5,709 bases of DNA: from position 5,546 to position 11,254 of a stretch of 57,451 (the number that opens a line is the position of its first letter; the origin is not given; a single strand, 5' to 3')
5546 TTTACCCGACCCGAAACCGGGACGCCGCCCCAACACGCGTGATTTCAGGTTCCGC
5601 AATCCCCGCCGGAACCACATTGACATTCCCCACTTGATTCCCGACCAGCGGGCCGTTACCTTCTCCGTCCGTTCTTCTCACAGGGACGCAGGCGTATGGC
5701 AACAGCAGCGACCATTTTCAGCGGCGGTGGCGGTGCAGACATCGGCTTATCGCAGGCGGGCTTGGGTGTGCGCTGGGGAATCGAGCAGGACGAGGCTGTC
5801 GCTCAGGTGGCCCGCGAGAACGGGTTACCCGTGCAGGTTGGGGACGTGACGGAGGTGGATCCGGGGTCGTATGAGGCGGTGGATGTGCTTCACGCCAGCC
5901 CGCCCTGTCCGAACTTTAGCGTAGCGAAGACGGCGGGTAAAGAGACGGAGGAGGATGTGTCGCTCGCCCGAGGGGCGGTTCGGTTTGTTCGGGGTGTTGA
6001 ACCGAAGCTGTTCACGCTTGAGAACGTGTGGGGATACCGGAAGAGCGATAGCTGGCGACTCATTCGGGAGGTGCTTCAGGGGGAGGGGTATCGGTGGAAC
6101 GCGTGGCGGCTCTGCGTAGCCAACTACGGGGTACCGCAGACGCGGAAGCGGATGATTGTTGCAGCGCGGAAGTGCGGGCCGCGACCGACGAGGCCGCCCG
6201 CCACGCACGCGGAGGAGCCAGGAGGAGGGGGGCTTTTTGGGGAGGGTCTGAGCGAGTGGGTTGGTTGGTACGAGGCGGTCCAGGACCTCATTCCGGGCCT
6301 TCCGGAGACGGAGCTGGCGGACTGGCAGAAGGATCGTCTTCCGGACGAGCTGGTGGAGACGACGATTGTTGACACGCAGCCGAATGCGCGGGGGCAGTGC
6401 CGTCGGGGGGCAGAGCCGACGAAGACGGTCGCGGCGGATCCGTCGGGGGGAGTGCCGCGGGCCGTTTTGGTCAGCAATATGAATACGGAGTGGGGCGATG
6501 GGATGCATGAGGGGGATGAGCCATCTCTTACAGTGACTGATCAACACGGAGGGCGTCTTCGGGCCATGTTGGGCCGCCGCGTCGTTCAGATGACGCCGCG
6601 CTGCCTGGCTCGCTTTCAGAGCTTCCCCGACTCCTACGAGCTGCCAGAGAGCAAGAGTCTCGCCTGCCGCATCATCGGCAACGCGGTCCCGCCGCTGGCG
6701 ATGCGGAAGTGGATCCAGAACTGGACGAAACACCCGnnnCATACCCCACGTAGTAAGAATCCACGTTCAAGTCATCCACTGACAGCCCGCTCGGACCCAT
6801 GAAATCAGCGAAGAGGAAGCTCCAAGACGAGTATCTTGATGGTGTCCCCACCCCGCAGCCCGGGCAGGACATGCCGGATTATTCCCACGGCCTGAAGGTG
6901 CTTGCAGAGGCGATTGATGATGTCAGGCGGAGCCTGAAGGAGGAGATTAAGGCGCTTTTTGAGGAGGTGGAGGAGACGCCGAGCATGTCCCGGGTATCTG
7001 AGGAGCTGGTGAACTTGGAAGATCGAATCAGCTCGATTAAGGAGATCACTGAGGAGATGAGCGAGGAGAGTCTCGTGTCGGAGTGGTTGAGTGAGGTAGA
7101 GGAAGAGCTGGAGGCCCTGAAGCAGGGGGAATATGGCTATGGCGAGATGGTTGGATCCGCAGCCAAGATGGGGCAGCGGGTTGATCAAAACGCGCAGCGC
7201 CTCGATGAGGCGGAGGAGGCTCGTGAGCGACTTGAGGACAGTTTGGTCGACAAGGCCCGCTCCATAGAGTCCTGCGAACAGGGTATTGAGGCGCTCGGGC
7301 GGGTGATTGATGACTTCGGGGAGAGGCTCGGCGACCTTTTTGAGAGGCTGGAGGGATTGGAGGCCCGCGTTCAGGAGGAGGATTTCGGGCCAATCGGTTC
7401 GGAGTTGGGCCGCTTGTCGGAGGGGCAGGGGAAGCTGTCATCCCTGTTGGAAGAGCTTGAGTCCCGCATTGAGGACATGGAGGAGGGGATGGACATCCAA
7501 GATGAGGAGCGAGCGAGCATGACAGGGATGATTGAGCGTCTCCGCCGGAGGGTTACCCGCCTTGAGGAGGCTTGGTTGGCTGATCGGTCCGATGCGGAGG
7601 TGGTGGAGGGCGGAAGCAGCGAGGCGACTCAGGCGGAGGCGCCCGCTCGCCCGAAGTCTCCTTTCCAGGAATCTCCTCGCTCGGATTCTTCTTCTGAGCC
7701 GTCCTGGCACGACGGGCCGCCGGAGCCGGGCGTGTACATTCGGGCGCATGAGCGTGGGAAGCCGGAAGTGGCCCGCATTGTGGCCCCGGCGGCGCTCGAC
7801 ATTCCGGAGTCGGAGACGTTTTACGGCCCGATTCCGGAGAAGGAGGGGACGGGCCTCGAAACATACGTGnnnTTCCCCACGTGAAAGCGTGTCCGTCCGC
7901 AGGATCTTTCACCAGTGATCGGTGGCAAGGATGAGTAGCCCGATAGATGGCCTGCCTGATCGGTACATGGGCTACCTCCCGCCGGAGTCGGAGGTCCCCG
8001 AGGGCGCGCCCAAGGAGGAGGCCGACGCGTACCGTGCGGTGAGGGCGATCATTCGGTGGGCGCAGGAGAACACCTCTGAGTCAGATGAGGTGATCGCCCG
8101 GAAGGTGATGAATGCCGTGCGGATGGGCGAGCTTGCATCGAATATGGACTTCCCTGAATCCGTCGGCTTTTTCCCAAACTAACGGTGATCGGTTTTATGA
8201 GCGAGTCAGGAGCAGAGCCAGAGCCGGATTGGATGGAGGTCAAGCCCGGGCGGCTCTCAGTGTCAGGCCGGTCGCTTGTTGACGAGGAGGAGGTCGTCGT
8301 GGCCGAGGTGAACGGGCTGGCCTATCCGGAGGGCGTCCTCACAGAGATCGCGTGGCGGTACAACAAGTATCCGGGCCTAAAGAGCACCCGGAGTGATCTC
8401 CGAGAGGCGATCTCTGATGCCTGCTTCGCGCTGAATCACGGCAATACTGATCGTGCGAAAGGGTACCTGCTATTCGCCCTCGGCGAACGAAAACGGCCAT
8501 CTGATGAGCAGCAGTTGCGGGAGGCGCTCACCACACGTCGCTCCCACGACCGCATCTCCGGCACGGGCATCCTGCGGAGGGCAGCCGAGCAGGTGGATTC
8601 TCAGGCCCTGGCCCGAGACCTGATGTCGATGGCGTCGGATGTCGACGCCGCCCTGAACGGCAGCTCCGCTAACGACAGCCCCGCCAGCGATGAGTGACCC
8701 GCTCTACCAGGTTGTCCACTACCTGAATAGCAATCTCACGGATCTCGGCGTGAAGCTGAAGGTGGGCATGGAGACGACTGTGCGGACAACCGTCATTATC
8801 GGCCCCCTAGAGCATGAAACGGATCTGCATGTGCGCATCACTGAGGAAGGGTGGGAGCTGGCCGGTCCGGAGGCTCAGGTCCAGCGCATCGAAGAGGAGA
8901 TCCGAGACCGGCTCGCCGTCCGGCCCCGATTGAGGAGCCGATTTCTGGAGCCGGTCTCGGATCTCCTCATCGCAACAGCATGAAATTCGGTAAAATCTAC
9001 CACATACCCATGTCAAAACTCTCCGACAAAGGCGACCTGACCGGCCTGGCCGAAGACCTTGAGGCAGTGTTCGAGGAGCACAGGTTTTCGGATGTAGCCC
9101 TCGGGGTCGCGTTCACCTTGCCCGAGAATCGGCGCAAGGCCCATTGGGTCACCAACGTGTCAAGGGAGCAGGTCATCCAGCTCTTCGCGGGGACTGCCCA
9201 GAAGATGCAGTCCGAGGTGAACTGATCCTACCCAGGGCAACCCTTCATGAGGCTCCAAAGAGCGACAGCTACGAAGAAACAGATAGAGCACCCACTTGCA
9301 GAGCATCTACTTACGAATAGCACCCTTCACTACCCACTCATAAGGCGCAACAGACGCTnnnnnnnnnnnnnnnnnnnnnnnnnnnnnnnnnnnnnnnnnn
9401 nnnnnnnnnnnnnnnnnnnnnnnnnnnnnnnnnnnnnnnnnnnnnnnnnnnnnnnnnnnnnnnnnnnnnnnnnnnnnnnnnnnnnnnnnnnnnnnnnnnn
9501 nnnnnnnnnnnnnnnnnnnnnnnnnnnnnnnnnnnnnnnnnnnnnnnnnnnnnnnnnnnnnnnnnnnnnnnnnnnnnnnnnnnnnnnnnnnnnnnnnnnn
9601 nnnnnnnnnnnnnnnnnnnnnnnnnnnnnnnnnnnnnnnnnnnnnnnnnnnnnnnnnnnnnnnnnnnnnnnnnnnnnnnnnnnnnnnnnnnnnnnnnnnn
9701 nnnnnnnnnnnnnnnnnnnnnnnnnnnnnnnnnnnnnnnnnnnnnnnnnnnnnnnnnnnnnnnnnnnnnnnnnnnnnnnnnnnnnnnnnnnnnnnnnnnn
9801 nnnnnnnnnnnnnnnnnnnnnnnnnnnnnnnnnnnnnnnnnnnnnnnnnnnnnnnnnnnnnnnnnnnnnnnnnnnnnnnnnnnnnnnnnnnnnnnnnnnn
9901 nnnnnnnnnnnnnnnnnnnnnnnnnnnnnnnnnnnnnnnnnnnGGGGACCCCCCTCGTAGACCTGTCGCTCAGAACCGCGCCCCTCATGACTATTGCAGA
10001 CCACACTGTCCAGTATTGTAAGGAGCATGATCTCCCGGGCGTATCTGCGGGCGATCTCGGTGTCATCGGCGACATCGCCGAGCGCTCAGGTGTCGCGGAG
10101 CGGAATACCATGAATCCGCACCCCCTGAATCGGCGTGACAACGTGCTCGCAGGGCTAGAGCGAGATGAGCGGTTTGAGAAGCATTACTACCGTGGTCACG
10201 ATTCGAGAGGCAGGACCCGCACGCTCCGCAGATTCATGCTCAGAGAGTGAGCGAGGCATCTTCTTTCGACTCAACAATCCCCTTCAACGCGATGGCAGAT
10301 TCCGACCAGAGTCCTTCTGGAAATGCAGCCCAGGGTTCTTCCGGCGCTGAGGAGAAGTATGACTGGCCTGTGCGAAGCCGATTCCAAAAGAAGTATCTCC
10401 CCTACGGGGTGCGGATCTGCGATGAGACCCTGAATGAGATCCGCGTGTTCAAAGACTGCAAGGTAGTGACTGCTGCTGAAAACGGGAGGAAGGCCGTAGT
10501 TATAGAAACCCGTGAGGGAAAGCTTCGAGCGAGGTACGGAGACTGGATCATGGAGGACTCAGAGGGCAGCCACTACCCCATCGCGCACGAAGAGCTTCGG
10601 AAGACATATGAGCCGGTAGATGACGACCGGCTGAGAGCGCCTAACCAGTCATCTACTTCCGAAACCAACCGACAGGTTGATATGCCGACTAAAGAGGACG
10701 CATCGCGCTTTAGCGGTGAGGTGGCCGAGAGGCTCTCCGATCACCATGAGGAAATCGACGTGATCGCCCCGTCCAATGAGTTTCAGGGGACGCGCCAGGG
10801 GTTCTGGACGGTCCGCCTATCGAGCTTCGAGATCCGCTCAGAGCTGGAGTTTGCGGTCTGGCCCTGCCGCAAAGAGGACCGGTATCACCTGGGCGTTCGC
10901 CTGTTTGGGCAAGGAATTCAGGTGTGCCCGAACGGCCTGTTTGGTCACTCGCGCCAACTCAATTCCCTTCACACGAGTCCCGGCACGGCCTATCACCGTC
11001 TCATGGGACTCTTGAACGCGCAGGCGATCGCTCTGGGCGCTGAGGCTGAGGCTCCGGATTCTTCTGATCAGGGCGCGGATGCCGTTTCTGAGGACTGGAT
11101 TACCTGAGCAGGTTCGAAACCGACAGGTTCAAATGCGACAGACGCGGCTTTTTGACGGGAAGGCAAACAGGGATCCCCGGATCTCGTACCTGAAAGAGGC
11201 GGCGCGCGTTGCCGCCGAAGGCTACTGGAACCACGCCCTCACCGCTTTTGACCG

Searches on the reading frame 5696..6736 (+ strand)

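Call 21: search_protein_families(library=pfam, proteins=[window:5696-6736:+], max_evalue=0.001)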
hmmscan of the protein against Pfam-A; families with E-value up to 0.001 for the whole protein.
window:5696-6736:+ (347 aa): 1 family
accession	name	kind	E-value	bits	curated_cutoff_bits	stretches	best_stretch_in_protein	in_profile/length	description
PF00145.23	DNA_methylase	-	2.9e-37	129.3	22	1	7-340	6-319/324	C-5 cytosine-specific DNA methylase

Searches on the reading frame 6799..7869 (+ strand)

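Call 21: search_protein_families(library=pfam, proteins=[window:6799-7869:+], max_evalue=0.001)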
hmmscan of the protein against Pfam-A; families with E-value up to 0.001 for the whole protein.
window:6799-7869:+ (357 aa): 4 families
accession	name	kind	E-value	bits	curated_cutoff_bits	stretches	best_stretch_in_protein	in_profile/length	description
PF07889.17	DUF1664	-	4.4e-06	27.2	34.6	0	29-89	47-108/124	Protein of unknown function (DUF1664)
PF13166.12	AAA_13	-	8.1e-05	21.9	36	1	20-168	318-472/713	AAA domain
PF24627.1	PUMA_CC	-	0.00026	21.4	30.1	1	127-177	16-66/74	PUMA coiled-coil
PF07361.16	Cytochrom_B562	-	0.00091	20.2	30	0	15-57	49-90/102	Cytochrome b562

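Call 85: search_protein_families(library=phrogs, proteins=[window:6799-7869:+], max_evalue=0.001)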
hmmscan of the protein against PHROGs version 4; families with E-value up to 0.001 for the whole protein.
window:6799-7869:+ (357 aa): 1 family
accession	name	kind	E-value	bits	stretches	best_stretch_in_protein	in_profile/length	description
phrog_13576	-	other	0.00015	23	0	128-188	65-125/126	methyltransferase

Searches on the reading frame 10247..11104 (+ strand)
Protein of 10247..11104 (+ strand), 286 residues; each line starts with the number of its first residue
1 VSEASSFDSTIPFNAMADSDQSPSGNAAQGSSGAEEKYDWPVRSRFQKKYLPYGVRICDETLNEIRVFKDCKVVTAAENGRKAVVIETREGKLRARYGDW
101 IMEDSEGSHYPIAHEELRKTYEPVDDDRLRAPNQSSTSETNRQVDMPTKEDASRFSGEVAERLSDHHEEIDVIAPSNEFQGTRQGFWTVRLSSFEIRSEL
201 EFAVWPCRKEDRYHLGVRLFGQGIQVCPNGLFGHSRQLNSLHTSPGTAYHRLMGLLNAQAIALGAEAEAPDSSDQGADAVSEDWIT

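Call 4: search_protein_families(library=pfam, proteins=[window:10247-11104:+], max_evalue=0.01)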
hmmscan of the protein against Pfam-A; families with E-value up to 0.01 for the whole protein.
window:10247-11104:+ (286 aa): 1 family
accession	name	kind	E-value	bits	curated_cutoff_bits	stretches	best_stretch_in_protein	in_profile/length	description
PF14083.11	PGDYG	-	0.0015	19.3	27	1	42-121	22-101/102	PGDYG protein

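Call 5: search_protein_families(library=phrogs, proteins=[window:10247-11104:+], max_evalue=0.001)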
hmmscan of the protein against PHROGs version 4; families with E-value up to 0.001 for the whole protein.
window:10247-11104:+ (286 aa): 3 families
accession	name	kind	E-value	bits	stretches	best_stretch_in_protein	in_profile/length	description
phrog_419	-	unknown function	5.2e-10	40.2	1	77-127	76-126/300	-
phrog_4502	-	unknown function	1.3e-09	39.4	1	71-128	32-90/190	-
phrog_1810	-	unknown function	1.4e-07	32.7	1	63-128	28-96/166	-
